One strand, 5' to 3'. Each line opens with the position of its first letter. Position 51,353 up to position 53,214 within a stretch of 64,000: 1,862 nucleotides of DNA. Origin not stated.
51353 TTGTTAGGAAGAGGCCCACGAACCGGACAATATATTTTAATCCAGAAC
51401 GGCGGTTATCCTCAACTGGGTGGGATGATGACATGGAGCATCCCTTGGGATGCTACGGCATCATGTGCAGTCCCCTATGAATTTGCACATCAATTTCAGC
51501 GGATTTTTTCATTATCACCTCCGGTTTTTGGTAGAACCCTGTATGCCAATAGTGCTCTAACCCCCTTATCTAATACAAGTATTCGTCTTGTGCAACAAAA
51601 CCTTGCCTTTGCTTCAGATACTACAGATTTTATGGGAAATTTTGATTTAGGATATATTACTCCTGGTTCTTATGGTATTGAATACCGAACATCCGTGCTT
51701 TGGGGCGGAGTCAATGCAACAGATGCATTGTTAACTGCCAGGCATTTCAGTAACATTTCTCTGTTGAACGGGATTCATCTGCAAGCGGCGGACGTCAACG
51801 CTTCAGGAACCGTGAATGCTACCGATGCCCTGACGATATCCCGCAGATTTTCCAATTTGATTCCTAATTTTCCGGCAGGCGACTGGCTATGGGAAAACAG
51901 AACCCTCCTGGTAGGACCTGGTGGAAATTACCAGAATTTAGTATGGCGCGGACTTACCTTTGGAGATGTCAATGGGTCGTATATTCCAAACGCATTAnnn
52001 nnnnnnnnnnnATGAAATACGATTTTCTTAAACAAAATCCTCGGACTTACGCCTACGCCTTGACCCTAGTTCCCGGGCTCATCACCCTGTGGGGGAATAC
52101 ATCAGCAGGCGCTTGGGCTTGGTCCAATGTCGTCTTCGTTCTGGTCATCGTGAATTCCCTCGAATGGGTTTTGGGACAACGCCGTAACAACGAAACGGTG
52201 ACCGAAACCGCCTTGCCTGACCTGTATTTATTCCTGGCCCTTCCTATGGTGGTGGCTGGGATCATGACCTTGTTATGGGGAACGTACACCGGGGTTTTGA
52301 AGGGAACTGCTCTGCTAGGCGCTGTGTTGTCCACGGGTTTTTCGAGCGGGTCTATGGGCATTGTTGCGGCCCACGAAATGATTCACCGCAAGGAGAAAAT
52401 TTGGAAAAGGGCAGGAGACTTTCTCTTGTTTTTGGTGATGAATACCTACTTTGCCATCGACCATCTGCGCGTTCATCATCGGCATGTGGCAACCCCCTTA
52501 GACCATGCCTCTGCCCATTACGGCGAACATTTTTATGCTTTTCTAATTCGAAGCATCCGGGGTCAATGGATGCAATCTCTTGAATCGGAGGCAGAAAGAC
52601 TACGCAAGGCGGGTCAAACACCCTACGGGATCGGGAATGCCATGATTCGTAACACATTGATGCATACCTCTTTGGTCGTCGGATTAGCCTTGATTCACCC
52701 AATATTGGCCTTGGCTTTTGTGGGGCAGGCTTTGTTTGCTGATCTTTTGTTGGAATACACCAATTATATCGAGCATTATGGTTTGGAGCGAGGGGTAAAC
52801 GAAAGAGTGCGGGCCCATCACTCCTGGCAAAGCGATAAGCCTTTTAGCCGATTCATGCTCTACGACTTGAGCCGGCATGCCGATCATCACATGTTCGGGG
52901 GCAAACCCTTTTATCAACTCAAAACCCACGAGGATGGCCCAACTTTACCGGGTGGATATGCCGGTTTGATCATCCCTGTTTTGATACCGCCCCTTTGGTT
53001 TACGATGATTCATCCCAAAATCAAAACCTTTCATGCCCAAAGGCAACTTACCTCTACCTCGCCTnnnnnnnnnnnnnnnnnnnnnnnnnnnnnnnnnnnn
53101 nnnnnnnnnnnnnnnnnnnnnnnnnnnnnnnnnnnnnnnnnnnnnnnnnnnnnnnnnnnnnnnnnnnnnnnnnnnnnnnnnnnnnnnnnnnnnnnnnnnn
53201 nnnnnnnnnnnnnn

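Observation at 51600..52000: Shared C-terminal module (CarboxypepD_reg-like + degenerate dockerin-like repeats ending GDVNGSY) on three unrelated secreted hydrolases: GH18 copy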

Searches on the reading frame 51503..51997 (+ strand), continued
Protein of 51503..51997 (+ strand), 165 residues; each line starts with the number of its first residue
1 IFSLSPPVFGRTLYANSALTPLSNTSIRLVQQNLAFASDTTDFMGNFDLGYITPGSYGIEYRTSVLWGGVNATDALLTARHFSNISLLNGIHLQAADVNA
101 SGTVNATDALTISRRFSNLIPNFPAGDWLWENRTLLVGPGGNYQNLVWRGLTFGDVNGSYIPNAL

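Call 34: search_protein_families(library=pfam, proteins=[L032:1849-7167:+, L032:7171-10788:+, L010:4081-6651:+, L010:6636-9263:+, L010:9272-11455:+, L016:4771-6468:+, L022:1749-4646:+, L022:4735-6474:+, L022:6563-9454:+, L004:670-3837:+], max_evalue=0.001)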
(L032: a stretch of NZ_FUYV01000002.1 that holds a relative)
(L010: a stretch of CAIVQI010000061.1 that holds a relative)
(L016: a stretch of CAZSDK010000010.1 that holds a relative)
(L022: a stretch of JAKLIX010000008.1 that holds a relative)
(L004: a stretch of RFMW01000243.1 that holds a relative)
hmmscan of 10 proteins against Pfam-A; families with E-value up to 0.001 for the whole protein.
L032:1849-7167:+ (1773 aa): 13 families
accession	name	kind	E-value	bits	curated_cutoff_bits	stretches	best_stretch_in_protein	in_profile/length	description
PF13229.12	Beta_helix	-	1.3e-35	122.8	25.9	4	1021-1137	5-122/158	Right handed beta helix region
PF24681.1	Kelch_KLHDC2_KLHL20_DRC7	-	5.5e-23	81.8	50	2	202-357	1-155/221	KLHDC2/KLHL20/DRC7 Kelch-repeats domain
PF05048.19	NosD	-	2.7e-15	56.8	23.6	2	1239-1337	73-177/212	Periplasmic copper-binding protein (NosD)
PF24981.1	Beta-prop_ATRN-LZTR1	-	7.1e-13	48.9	50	1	111-327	2-223/289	Attractin/LZTR1 beta-propeller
PF13964.12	Kelch_6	-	5.2e-10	39.4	25.3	0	150-176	4-27/50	Kelch motif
PF01344.31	Kelch_1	-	1.3e-09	37.8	20.1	0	201-231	3-30/46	Kelch motif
PF24996.1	NANM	-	6.1e-09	35.6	45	1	120-219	26-126/350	N-acetylneuraminate epimerase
PF18962.6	Por_Secre_tail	-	7.9e-08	32.9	27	1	1690-1759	1-67/75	Secretion system C-terminal sorting domain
PF00404.24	Dockerin_1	-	1.5e-07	31.9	22.9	1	1444-1489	8-53/57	Dockerin type I domain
PF13418.12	Kelch_4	-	6.4e-06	26.5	21.6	0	150-175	4-31/49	Galactose oxidase, central domain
PF13854.13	Kelch_HCF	-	0.00014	21.7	113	0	89-167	10-86/345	Host cell factor, Kelch-repeats domain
PF07646.21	Kelch_2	-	0.00027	21.2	21.3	0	149-175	3-31/48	Kelch motif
PF25210.1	Kelch_FKB95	-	0.0005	20.2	70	0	144-223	29-103/268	FKB95, Kelch-repeats domain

L032:7171-10788:+ (1206 aa): 6 families
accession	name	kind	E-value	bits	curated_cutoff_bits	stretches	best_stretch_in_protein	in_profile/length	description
PF00963.24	Cohesin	-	9.4e-15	55.5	24.1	1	31-123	3-105/139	Cohesin domain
PF13927.12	Ig_3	-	2.1e-14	54.2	30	1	161-238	1-75/78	Immunoglobulin domain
PF18962.6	Por_Secre_tail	-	1e-10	42.2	27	1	1136-1204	1-75/75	Secretion system C-terminal sorting domain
PF07679.22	I-set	-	0.0001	22.8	23.7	0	388-469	1-79/90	Immunoglobulin I-set domain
PF00801.26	PKD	-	0.00018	21.9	23.5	0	394-425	6-39/80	PKD domain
PF21112.3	CsgH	-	0.00057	20.3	27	0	644-693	29-78/88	CsgH protein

L010:4081-6651:+ (857 aa): 2 families
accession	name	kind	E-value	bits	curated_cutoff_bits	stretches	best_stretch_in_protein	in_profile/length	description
PF00963.24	Cohesin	-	1.3e-15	58.3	24.1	1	514-605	12-110/139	Cohesin domain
PF00404.24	Dockerin_1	-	1.6e-06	28.6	22.9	1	699-747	8-56/57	Dockerin type I domain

L010:6636-9263:+ (876 aa): 3 families
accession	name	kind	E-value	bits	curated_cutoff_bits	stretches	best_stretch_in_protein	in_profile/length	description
PF00128.31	Alpha-amylase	-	5.8e-10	39.4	22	1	84-388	28-318/446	Alpha amylase, catalytic domain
PF00404.24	Dockerin_1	-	3.4e-09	37.2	22.9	1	778-826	8-56/57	Dockerin type I domain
PF13620.12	CarboxypepD_reg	-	0.00014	22.5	32.3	1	717-773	1-56/82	Carboxypeptidase regulatory-like domain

L010:9272-11455:+ (728 aa): 4 families
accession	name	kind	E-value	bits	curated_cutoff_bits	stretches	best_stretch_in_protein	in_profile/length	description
PF00082.27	Peptidase_S8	-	2.5e-25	89.8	21.8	1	129-415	51-288/288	Subtilase family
PF13620.12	CarboxypepD_reg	-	2.8e-08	34.4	32.3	1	571-627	2-57/82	Carboxypeptidase regulatory-like domain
PF17210.9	SdrD_B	-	2.2e-06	28.2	29.7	1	580-641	19-82/112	SdrD B-like domain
PF00404.24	Dockerin_1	-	1.2e-05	25.9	22.9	1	634-679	9-54/57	Dockerin type I domain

L016:4771-6468:+ (566 aa): 5 families
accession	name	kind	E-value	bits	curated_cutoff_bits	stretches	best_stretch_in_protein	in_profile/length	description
PF00963.24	Cohesin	-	1.2e-13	51.9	24.1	1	286-370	11-105/139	Cohesin domain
PF13620.12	CarboxypepD_reg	-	1.2e-06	29.2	32.3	1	410-465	1-55/82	Carboxypeptidase regulatory-like domain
PF00404.24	Dockerin_1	-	1.8e-05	25.3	22.9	1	474-518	11-55/57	Dockerin type I domain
PF00041.27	fn3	-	3.7e-05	24.3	25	1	196-259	12-73/84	Fibronectin type III domain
PF13715.12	CarbopepD_reg_2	-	4.3e-05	23.9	32.2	1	412-465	2-51/88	CarboxypepD_reg-like domain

L022:1749-4646:+ (966 aa): 4 families
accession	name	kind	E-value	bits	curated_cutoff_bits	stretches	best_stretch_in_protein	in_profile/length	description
PF23759.1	GBD_T9SS_assoc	-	8.3e-53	178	27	5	294-405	2-108/116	Galactose binding domain-like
PF00404.24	Dockerin_1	-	7.5e-08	32.9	22.9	1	873-920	8-55/57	Dockerin type I domain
PF17210.9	SdrD_B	-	0.00029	21.4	29.7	1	822-867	20-65/112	SdrD B-like domain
PF13620.12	CarboxypepD_reg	-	0.00091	20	32.3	0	811-867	1-55/82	Carboxypeptidase regulatory-like domain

L022:4735-6474:+ (580 aa): 4 families
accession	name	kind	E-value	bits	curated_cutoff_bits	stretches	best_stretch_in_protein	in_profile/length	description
PF23759.1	GBD_T9SS_assoc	-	1.6e-15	57.8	27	2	164-281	2-109/116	Galactose binding domain-like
PF13620.12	CarboxypepD_reg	-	3e-08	34.3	32.3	1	425-483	1-57/82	Carboxypeptidase regulatory-like domain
PF00404.24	Dockerin_1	-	1.8e-07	31.7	22.9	1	484-534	5-55/57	Dockerin type I domain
PF17210.9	SdrD_B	-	4.1e-06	27.4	29.7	1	435-484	19-68/112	SdrD B-like domain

L022:6563-9454:+ (964 aa): 4 families
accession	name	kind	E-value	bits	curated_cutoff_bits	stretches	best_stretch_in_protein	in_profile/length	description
PF23759.1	GBD_T9SS_assoc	-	1.8e-42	144.7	27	5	548-660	2-104/116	Galactose binding domain-like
PF13620.12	CarboxypepD_reg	-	3.2e-08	34.3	32.3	1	809-867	1-57/82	Carboxypeptidase regulatory-like domain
PF00404.24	Dockerin_1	-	1.4e-06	28.8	22.9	1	868-918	5-55/57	Dockerin type I domain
PF17210.9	SdrD_B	-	8.7e-06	26.3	29.7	1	819-868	19-68/112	SdrD B-like domain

L004:670-3837:+ (1056 aa): 2 families
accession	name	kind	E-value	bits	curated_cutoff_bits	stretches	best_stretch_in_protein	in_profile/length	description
PF00082.27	Peptidase_S8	-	9.1e-33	114.2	21.8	1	275-535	1-288/288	Subtilase family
PF00404.24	Dockerin_1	-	1.3e-06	28.9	22.9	1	924-971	8-55/57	Dockerin type I domain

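Call 47: search_protein_representatives(alignment_id=A2)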
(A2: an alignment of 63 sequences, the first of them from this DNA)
Query: 63 sequences, 187 profile positions. Proteins with E-value up to 0.001 (for the whole library): 56186; up to 1e-10: 16144; up to 1e-30: 3214. The best 150 are listed.
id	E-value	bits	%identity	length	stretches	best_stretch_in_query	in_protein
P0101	0.0e+00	1065.9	-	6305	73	10-83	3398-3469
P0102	6.8e-257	860.2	-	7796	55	36-87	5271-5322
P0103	2.0e-229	770.7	-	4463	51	12-84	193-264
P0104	4.2e-192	649.0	-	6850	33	37-94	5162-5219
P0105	1.5e-190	643.8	-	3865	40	9-85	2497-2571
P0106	4.2e-188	635.9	-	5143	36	41-84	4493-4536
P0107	2.6e-184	623.5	-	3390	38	12-85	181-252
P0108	7.5e-171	579.7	-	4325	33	40-83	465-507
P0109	4.9e-166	564.0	-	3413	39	13-87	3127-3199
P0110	3.3e-165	561.3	-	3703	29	25-81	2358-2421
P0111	1.4e-163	555.9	-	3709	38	9-84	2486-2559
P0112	5.2e-161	547.6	-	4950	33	39-92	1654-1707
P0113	5.5e-156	531.2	-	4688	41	29-85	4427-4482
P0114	6.1e-154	524.5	-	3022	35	9-83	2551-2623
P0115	2.5e-152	519.3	-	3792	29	42-82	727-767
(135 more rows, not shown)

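Call 66: search_solved_structures(query=A2, max_evalue=0.01)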
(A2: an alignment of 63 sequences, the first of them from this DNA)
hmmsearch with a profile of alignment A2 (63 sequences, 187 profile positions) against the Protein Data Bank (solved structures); distinct sequences matched with E-value up to 0.01: 32.
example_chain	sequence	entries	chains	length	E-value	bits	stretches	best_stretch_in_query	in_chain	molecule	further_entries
8x3a_A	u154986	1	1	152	2.5e-10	43.2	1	89-149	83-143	Serine protease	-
8x39_A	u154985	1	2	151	2.9e-10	43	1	89-149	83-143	Serine protease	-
9c7v_B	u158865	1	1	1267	4.4e-10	42.4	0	40-83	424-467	BOS complex subunit NOMO2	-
10ps_A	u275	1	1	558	3.6e-09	39.4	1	39-86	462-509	Serine-aspartate repeat-containing protein D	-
1ohz_B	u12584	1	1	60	7.1e-09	38.4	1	89-138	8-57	ENDO-1,4-BETA-XYLANASE Y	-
4dh2_B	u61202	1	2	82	2.6e-08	36.6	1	117-148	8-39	Dockerin type 1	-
2ccl_B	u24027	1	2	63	8.2e-08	35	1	89-138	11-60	ENDO-1,4-BETA-XYLANASE Y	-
4uyp_B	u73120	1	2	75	3.8e-07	32.8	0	115-146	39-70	Cellulosomal scaffoldin adaptor protein B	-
4uyq_B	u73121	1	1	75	3.8e-07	32.8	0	115-146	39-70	Cellulosomal scaffoldin adaptor protein B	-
4fl4_A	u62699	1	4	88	2.8e-06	30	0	114-145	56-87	Glycoside hydrolase family 9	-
5nrk_B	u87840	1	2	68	7.4e-06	28.6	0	114-145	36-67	DocCel5: Type I dockerin repeat domain from A. cellulolyticus family 5 endoglucanase WP_01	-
5nrm_B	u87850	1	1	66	2.1e-05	27.1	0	117-148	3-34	DocCel5: Type I dockerin repeat domain from A. cellulolyticus family 5 endoglucanase WP_01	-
8zvk_A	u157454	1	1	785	2.4e-05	26.9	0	115-144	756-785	AaBgIC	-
3ul4_B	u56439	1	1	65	4.8e-05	26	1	94-142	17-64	Cellulosome enzyme, dockerin type I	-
2y3n_B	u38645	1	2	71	7.9e-05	25.3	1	90-139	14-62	CELLULOSOMAL FAMILY-48 PROCESSIVE GLYCOSIDE HYDROLASE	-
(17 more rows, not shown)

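Call 76: search_protein_families(library=pfam, alignment_id=A5, max_evalue=0.00001)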
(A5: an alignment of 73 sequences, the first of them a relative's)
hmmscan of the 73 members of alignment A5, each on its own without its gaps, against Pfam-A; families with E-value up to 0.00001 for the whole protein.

A. member 1, L001:1-735:+ (245 aa): 1 family
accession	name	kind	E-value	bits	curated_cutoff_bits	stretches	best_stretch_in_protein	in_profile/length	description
PF00704.34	Glyco_hydro_18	-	3.6e-07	30.6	29.6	1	9-123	89-185/317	Glycosyl hydrolases family 18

B. families by the number of members that match (of 73 scanned): 52 families (the first 25 are shown)
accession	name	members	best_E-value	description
PF00801.26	PKD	8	5.2e-20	PKD domain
PF18911.6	PKD_4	7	3e-23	PKD domain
PF23759.1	GBD_T9SS_assoc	5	2.5e-53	Galactose binding domain-like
PF13229.12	Beta_helix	5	6.8e-39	Right handed beta helix region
PF19081.6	Ig_7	5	1.9e-15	Ig-like domain CHU_C associated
PF24595.1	DUF7619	5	2.2e-15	Domain of unknown function (DUF7619)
PF02494.22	HYR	4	4e-45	HYR domain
PF13385.13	Laminin_G_3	4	9.5e-37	Concanavalin A-like lectin/glucanases superfamily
PF23237.1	HYR_4C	4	8.4e-26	HYR-like domain with 4 cysteines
PF05048.19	NosD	4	2.7e-21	Periplasmic copper-binding protein (NosD)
PF13927.12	Ig_3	4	8.1e-15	Immunoglobulin domain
PF03785.20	Peptidase_C25_C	4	1.2e-13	Peptidase family C25, C terminal ig-like domain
PF01364.23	Peptidase_C25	3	5.8e-65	Peptidase family C25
PF20009.4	GEVED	3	2.7e-26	GEVED domain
PF00963.24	Cohesin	3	2.6e-16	Cohesin domain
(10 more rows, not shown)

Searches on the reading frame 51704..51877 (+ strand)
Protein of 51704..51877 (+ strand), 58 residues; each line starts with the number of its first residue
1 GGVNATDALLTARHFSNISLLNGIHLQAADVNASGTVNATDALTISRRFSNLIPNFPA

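Call 50: search_protein_families(library=pfam, proteins=[window:51704-51877:+], max_evalue=1)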
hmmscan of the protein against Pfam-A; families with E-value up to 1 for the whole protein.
seq(58 aa): 1 family
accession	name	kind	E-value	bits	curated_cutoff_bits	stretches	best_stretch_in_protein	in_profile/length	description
PF00404.24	Dockerin_1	-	2.5e-10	40.9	22.9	1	1-49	8-56/57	Dockerin type I domain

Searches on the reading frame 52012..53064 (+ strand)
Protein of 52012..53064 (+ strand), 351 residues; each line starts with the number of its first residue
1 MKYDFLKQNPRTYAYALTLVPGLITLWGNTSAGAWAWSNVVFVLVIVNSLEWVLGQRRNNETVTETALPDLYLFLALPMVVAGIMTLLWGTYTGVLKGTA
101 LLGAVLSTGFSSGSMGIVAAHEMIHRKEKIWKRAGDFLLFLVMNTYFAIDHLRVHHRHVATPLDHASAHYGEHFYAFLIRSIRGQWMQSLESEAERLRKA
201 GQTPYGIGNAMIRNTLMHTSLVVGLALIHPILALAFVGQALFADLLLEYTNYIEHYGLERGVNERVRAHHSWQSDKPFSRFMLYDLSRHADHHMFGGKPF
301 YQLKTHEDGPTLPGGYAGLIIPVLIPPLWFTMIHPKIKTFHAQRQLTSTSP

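Call 17: search_protein_families(library=pfam, proteins=[window:52012-53064:+], max_evalue=0.1)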
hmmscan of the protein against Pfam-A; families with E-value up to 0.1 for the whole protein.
window:52012-53064:+ (351 aa): 2 families
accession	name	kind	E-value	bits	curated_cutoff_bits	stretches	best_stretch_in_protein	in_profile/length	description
PF00487.30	FA_desaturase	-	5.1e-25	89.1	29.7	1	101-306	6-234/253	Fatty acid desaturase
PF21969.2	MGS_GT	-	0.0022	17.9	27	1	162-275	87-192/239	Mannosylglycerate synthase, GT domain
